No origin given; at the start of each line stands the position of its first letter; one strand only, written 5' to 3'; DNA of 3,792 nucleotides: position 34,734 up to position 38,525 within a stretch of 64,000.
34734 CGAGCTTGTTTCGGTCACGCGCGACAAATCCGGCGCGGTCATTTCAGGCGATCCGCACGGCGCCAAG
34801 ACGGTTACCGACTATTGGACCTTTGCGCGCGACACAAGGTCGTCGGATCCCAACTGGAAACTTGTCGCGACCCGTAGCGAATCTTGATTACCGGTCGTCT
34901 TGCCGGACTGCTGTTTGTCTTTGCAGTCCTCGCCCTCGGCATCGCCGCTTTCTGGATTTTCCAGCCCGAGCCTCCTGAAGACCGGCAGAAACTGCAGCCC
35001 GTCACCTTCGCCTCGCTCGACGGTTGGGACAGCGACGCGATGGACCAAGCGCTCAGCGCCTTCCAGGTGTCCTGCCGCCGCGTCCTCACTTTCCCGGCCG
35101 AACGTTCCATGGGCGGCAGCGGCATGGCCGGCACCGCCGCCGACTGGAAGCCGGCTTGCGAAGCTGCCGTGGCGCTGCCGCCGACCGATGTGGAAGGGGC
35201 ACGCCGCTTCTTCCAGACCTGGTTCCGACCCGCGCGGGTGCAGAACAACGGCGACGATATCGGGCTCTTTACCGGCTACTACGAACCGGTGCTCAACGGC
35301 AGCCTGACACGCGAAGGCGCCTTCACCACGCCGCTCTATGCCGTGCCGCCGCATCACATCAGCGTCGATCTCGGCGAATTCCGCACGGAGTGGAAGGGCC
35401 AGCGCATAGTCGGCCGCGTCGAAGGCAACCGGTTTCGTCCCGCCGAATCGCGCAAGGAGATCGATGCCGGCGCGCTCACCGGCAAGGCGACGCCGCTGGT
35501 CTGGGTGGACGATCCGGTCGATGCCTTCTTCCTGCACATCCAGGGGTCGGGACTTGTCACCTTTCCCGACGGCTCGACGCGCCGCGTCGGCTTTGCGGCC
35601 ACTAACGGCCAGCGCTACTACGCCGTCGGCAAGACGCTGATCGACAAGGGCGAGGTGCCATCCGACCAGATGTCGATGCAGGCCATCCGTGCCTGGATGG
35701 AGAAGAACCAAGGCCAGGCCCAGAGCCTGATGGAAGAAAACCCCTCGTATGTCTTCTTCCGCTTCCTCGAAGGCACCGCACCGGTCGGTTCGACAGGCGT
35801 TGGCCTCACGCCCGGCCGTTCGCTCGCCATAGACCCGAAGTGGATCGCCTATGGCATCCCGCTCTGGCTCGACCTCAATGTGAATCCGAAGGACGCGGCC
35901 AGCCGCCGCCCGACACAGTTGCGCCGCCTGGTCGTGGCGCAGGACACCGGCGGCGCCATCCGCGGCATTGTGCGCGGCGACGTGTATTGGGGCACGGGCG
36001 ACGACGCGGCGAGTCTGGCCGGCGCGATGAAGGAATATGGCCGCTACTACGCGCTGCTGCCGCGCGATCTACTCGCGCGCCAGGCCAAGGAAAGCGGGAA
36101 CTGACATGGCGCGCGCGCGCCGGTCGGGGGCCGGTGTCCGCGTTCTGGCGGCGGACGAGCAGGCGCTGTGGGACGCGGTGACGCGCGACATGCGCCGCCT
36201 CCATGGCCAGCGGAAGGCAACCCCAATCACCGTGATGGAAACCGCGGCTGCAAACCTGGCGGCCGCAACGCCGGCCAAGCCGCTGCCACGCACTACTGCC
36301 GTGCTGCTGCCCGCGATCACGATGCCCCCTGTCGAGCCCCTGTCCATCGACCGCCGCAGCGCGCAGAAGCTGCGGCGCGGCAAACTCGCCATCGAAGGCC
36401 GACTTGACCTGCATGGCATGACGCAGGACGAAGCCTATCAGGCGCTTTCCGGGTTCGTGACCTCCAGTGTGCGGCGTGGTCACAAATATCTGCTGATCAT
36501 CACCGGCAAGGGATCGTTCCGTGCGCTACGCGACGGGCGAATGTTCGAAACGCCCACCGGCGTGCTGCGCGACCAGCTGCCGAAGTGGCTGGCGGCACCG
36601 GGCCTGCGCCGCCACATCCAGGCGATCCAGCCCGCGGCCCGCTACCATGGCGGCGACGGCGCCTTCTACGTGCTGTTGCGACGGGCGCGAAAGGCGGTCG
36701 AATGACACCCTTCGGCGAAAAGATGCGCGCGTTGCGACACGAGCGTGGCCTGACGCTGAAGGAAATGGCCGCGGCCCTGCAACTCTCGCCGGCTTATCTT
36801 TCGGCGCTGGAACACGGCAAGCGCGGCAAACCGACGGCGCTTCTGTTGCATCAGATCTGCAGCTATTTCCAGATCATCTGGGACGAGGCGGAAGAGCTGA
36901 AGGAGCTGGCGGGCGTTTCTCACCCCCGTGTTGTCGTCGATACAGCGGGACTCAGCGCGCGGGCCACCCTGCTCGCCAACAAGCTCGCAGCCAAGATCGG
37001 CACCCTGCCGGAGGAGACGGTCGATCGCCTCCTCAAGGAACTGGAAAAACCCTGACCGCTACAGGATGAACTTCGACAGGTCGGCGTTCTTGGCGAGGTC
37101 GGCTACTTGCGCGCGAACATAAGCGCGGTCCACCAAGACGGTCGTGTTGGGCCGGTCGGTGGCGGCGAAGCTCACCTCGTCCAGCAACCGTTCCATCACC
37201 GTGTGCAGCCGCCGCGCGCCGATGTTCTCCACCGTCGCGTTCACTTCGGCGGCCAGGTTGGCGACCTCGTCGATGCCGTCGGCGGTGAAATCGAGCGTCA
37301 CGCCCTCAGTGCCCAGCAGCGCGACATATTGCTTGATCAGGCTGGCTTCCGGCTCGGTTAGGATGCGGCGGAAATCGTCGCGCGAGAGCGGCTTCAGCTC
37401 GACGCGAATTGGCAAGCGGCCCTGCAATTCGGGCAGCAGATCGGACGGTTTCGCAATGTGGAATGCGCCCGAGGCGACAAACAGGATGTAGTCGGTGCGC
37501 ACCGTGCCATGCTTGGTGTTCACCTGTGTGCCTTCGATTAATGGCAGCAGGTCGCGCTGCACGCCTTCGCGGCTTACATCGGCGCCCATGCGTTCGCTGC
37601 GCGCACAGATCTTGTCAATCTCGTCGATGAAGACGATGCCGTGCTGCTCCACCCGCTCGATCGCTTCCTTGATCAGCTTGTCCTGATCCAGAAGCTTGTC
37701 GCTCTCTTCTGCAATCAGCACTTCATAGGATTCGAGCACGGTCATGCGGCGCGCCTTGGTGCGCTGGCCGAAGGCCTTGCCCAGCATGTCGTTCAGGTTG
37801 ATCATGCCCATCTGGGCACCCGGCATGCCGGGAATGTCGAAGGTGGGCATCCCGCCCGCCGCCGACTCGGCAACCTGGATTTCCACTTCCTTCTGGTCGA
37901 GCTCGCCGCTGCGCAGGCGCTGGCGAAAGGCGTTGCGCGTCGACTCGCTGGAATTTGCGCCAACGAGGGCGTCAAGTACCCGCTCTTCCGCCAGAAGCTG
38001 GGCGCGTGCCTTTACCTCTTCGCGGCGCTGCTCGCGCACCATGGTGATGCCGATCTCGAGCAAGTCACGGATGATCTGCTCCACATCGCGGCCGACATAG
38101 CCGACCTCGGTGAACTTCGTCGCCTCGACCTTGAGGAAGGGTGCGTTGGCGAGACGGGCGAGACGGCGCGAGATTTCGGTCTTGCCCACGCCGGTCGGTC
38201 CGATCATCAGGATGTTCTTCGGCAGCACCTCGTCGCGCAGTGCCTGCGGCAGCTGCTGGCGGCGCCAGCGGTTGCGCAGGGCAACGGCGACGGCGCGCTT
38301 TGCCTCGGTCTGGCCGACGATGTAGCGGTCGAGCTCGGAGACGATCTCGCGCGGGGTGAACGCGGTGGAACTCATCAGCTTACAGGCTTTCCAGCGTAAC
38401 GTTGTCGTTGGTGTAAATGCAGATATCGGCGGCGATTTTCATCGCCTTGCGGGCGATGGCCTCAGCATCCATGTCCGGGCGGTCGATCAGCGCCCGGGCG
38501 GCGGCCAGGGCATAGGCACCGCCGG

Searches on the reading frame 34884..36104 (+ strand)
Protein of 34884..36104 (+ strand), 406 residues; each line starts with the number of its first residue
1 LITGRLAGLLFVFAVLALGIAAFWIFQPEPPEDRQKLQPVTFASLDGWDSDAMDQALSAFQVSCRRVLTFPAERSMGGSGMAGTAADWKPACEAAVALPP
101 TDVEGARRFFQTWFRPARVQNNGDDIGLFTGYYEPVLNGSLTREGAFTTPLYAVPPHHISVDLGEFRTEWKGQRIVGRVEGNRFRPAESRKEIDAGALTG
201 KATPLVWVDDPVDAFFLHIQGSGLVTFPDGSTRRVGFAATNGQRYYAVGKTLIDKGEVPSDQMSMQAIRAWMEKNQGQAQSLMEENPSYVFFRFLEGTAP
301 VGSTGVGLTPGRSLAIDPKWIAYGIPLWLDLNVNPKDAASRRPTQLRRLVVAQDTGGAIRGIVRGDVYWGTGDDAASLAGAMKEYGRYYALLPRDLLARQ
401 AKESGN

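Call 72: search_protein_families(library=pfam, proteins=[window:34884-36104:+], max_evalue=0.00001)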
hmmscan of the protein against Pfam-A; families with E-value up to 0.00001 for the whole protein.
window:34884-36104:+ (406 aa): 2 families
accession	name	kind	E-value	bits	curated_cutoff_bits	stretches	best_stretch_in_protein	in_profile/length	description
PF03562.22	MltA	-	2.6e-58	197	24.3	1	128-293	1-163/163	MltA specific insert domain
PF06725.17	3D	-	1.8e-19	70.1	23.8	1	312-391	1-71/72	3D domain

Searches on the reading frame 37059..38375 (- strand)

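Call 72: search_protein_families(library=pfam, proteins=[window:37059-38375:-], max_evalue=0.00001)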
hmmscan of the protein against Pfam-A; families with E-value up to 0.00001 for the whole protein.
window:37059-38375:- (438 aa): 4 families
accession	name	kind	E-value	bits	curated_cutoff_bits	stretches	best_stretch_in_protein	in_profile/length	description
PF07724.20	AAA_2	-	1.8e-32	113.1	27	1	193-324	18-166/166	AAA domain (Cdc48 subfamily)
PF00004.35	AAA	-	5.9e-16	59.5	21.2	1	228-327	39-129/131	ATPase family associated with various cellular activities (AAA)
PF07728.20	AAA_5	-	1.3e-06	28.9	22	0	54-90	1-38/139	AAA domain (dynein-related subfamily)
PF13401.12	AAA_22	-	6.5e-06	26.9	27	0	54-126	7-76/130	AAA domain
